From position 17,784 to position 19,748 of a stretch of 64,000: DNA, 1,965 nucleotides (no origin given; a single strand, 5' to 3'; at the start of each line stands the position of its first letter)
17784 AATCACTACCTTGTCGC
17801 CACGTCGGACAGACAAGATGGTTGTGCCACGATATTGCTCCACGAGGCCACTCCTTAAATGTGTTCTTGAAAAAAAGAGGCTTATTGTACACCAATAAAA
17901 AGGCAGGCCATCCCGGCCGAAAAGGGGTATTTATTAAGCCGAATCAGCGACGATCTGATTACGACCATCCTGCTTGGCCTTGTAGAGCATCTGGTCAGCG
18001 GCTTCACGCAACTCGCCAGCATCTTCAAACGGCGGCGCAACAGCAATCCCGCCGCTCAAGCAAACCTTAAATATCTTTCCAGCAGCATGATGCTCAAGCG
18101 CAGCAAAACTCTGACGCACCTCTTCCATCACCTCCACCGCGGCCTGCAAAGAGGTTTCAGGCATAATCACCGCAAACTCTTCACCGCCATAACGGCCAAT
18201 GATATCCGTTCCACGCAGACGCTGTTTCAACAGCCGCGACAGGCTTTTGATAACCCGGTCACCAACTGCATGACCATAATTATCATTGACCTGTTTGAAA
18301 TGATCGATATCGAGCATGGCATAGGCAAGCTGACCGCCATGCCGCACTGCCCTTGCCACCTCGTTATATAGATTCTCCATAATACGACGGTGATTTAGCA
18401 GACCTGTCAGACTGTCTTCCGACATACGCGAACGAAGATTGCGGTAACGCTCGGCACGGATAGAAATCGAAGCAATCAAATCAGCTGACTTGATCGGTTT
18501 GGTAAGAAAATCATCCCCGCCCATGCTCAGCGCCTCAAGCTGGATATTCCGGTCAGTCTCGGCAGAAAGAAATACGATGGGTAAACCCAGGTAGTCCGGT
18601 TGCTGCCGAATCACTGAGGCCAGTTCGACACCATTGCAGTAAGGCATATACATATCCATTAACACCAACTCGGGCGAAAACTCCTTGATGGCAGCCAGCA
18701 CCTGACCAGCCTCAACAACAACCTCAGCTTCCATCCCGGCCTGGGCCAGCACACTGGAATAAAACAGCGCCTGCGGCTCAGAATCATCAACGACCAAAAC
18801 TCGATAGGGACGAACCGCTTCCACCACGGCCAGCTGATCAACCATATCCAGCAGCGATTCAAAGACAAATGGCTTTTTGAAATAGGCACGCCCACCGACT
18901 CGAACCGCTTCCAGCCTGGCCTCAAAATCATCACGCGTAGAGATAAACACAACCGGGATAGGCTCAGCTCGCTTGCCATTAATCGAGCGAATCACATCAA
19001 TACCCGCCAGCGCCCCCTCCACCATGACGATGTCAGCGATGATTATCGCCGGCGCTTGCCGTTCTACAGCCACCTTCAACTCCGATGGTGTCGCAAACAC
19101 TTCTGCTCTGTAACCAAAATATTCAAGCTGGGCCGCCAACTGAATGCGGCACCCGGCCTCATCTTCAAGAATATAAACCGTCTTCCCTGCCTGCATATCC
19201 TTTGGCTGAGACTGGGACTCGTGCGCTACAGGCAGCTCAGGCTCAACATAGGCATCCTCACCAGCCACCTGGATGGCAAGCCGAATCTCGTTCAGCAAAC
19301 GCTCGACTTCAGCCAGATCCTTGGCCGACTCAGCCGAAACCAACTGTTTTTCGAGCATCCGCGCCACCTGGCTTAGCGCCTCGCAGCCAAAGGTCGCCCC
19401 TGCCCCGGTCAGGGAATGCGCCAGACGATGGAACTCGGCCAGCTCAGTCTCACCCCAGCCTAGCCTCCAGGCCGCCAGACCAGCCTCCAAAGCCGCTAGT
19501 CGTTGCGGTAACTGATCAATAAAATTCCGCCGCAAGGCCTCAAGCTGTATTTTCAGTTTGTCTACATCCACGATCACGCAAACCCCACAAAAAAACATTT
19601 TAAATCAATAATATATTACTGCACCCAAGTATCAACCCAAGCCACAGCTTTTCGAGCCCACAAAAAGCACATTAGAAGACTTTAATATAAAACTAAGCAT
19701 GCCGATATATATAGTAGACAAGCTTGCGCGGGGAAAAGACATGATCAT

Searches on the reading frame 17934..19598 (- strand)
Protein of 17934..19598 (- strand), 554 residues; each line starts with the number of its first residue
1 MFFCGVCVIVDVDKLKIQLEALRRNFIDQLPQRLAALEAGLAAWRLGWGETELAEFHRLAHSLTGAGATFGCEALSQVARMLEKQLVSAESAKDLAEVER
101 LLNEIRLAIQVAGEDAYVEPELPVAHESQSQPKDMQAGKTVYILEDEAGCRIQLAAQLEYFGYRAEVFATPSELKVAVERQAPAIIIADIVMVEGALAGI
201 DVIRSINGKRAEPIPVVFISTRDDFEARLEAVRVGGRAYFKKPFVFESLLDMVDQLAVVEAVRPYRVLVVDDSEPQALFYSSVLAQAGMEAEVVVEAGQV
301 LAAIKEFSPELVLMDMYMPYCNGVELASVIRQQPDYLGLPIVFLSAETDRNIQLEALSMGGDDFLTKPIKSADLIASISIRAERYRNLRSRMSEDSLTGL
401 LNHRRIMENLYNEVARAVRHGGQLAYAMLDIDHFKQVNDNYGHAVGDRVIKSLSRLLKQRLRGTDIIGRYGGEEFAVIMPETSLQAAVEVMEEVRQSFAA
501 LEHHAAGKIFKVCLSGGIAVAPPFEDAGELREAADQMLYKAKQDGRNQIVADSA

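Call 3: search_protein_families(library=pfam, proteins=[window:17934-19598:-], max_evalue=1)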
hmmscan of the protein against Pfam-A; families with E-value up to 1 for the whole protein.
window:17934-19598:- (554 aa): 6 families
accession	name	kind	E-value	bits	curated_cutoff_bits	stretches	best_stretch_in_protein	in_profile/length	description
PF00990.26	GGDEF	-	4.7e-43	147.2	23.8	1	395-548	4-161/161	Diguanylate cyclase, GGDEF domain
PF00072.30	Response_reg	-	1.2e-37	128.9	30.2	2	267-378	1-110/111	Response regulator receiver domain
PF01627.28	Hpt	-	6.7e-09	36.3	24.6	1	22-106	2-75/84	Hpt domain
PF22335.1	Cas10-Cmr2_palm2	-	4.3e-06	27.3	27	1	470-549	57-132/133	Cas10/Cmr2, second palm domain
PF17853.6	GGDEF_2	-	0.02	15.5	24.5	1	446-534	34-107/116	GGDEF-like domain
PF24898.2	GGDEF_GdpP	-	0.034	14.9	30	1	432-550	4-117/126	Cyclic-di-AMP phosphodiesterase GdpP-like, GGDEF domain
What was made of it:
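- Checked: The divergent neighbour 17934..19598 (-) is Hpt-REC-REC-GGDEF (call 3).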

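Call 4: search_protein_families(library=ncbifam, proteins=[window:17934-19598:-], max_evalue=1)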
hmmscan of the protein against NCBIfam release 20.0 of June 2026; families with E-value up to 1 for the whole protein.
window:17934-19598:- (554 aa): 117 families (the best 25 are shown)
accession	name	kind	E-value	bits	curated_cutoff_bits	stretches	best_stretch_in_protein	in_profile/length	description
NF007135.0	PRK09581.1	equivalog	3.4e-63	214.1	474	3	394-552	294-455/457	PleD family two-component system response regulator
NF047654.1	DiguCycDgcRLepto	equivalog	6.5e-61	205.8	500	1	266-550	4-294/295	diguanylate cyclase DgcR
TIGR00254.1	GGDEF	domain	1.3e-48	164.9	37.4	1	392-551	5-166/168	diguanylate cyclase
NF038266.1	diguan_SiaD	equivalog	2.1e-48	164.9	290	1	385-548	87-251/252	biofilm regulation diguanylate cyclase SiaD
NF007380.0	PRK09894.1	equivalog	3.6e-42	144.7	256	1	384-551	121-286/296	diguanylate cyclase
NF007599.0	PRK10245.1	equivalog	2.3e-35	121.8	402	1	382-548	200-366/371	diguanylate cyclase AdrA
NF007423.1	PRK09966.1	equivalog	1.4e-34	119.6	325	1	386-542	233-390/390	diguanylate cyclase DgcN/YfiN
NF051473.1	DigCycDgcsShew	equivalog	9.6e-33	113.8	400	1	377-548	120-287/291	diguanylate cyclase DgcS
NF050064.1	BlResRespRegCbrR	equivalog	3.4e-32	111.9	600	1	310-549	170-411/415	bile resistance response regulator CbrR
TIGR02154.1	PhoB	equivalog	6.9e-32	110.6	296.2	2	266-387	4-125/226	phosphate regulon transcriptional regulator PhoB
NF041606.1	dguan_cyc_DgcA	equivalog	9.6e-32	110.2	370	1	406-550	192-337/340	diguanylate cyclase DgcA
NF007298.0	PRK09776.1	equivalog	7.3e-30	103.6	1135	1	385-549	677-842/1111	diguanylate cyclase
NF011955.1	PRK15426.1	equivalog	1e-29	103.1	408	1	393-553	399-562/564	cellulose biosynthesis regulator diguanylate cyclase DgcQ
NF040689.1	MtrAB_MtrA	equivalog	9.4e-28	97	300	2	267-386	1-117/219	MtrAB system response regulator MtrA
NF047872.1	GGDEF_GdpS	equivalog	1.3e-27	97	400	1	383-550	181-348/355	GGDEF domain-containing protein GdpS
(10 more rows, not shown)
